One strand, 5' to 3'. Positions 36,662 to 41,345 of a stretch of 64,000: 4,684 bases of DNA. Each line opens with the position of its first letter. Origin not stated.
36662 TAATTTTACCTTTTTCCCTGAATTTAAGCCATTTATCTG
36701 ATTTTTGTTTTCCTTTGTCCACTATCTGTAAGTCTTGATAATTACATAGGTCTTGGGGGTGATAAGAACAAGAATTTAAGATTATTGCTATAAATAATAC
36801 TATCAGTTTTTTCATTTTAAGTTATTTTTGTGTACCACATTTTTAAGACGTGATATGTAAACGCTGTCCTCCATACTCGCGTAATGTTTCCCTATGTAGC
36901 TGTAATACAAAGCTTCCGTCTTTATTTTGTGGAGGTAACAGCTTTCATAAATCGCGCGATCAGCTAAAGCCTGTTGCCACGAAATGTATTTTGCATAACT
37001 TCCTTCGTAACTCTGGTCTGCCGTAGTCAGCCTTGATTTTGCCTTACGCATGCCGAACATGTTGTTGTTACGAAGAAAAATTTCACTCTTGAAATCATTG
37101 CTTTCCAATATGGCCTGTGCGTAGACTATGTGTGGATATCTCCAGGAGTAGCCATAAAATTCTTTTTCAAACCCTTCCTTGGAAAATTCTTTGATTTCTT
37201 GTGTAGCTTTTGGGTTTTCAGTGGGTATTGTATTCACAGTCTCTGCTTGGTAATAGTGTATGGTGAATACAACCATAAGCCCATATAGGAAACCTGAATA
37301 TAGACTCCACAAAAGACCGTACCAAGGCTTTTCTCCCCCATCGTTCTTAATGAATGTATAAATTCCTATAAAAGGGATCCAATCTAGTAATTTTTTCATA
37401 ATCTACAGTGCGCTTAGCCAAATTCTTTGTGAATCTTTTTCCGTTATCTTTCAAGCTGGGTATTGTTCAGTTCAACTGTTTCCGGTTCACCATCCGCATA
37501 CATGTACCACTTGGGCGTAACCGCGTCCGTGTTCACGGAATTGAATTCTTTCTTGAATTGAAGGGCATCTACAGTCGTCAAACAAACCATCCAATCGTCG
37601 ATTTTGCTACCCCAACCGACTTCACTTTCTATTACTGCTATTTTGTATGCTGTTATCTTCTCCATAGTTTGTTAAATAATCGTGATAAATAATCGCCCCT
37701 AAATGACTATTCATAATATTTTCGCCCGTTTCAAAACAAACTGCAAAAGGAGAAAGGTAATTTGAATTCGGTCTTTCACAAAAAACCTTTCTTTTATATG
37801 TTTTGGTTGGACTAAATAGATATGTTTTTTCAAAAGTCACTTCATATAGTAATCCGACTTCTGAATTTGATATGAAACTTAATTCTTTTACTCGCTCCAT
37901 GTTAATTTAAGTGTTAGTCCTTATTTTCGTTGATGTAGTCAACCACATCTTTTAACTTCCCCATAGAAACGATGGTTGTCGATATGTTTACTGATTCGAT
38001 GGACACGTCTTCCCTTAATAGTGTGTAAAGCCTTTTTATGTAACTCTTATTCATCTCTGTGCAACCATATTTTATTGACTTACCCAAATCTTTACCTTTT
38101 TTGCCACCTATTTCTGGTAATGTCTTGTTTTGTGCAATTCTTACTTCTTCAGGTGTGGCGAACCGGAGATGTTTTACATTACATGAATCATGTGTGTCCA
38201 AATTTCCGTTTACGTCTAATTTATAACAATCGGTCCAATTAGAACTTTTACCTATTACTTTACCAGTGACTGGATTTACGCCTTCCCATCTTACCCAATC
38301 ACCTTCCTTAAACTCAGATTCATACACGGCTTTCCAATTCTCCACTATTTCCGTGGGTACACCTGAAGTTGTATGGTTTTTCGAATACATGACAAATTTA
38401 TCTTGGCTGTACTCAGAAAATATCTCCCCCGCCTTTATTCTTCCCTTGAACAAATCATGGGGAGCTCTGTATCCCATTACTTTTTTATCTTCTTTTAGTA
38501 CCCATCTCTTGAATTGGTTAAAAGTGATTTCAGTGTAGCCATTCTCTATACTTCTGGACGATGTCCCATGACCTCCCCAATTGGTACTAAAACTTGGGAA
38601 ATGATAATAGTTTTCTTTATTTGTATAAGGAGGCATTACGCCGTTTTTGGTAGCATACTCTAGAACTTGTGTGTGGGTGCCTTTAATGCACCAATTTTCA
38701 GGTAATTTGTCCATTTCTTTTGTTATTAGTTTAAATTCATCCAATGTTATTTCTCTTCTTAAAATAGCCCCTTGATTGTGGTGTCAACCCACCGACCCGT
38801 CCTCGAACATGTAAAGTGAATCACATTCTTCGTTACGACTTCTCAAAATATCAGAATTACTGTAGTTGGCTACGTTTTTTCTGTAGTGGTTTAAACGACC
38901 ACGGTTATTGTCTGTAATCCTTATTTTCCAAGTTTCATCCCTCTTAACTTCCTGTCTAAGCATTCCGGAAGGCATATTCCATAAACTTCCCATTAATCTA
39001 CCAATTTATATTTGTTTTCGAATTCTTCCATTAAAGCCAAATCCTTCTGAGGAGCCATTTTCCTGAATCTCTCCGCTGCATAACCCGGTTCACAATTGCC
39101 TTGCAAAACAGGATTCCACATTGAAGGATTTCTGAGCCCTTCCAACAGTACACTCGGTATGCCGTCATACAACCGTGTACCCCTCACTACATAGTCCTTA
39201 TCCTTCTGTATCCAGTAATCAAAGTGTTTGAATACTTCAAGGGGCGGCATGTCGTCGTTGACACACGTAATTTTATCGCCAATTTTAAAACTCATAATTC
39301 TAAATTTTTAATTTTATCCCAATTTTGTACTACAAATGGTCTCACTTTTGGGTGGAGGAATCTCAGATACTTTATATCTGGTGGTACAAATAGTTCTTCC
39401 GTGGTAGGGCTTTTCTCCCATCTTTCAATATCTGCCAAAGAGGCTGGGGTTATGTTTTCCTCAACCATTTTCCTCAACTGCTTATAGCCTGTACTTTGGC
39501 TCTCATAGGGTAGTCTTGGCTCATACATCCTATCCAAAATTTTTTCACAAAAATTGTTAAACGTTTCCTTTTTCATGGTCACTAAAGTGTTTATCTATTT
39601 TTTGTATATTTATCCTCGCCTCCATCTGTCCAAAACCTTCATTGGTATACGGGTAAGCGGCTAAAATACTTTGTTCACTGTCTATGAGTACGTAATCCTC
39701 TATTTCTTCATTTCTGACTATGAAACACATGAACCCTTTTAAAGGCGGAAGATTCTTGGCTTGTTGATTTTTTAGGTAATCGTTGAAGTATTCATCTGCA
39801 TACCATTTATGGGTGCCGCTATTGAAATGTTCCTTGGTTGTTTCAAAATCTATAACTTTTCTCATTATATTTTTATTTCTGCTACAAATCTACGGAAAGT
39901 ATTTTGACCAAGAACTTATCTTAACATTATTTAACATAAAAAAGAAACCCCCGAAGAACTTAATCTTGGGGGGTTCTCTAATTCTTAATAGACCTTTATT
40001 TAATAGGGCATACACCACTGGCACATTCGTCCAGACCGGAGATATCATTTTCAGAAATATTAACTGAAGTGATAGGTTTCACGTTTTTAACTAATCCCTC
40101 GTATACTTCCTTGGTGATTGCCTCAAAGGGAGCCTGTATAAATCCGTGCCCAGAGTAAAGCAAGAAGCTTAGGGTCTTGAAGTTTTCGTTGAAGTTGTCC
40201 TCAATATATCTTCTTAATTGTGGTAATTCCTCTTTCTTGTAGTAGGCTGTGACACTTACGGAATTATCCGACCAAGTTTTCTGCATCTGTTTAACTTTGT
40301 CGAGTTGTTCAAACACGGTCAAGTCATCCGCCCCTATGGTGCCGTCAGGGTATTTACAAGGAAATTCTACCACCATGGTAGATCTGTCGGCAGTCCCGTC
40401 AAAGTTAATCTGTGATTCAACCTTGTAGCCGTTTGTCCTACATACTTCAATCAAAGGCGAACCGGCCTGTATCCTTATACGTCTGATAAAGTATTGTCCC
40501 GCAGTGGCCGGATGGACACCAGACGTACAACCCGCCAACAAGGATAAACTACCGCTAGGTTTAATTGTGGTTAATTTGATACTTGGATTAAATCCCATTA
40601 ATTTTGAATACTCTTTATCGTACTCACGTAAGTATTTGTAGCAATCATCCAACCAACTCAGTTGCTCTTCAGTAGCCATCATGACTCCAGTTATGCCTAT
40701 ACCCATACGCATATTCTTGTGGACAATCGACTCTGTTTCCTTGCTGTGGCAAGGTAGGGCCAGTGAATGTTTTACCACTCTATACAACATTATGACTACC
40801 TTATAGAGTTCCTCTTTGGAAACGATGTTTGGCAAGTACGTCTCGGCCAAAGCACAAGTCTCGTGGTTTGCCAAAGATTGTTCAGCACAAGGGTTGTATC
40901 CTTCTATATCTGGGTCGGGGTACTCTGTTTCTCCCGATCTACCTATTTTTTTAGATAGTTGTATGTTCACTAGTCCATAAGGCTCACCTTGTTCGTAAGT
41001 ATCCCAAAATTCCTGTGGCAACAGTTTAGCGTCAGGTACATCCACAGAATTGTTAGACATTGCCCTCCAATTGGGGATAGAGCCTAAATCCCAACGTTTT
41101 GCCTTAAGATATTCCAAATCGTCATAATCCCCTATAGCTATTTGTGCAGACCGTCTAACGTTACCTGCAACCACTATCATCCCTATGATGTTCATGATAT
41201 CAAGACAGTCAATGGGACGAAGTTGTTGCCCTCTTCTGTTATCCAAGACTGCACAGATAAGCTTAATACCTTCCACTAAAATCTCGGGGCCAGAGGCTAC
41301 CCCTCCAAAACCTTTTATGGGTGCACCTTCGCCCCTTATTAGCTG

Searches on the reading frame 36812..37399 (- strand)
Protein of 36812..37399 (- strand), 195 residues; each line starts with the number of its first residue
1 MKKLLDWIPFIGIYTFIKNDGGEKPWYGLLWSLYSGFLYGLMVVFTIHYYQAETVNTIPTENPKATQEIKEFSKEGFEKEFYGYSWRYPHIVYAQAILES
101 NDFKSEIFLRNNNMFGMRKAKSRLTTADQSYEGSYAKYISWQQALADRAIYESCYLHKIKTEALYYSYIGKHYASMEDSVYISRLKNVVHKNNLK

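Call 41: search_protein_families(library=pfam, proteins=[window:36812-37399:-], max_evalue=0.001)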
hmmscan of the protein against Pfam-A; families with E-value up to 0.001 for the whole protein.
window:36812-37399:- (195 aa): 1 family
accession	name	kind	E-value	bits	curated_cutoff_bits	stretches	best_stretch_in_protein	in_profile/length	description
PF01832.25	Glucosaminidase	-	1.5e-10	42.3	30.2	1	88-194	14-123/123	Mannosyl-glycoprotein endo-beta-N-acetylglucosaminidase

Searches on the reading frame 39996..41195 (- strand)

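Call 22: search_protein_families(library=phrogs, proteins=[window:39996-41195:-], max_evalue=0.00001)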
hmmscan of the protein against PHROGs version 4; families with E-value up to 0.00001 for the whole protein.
window:39996-41195:- (399 aa): 1 family
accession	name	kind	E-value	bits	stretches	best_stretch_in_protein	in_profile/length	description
phrog_367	-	DNA, RNA and nucleotide metabolism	3.1e-66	225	1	2-399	270-697/701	ribonucleotide reductase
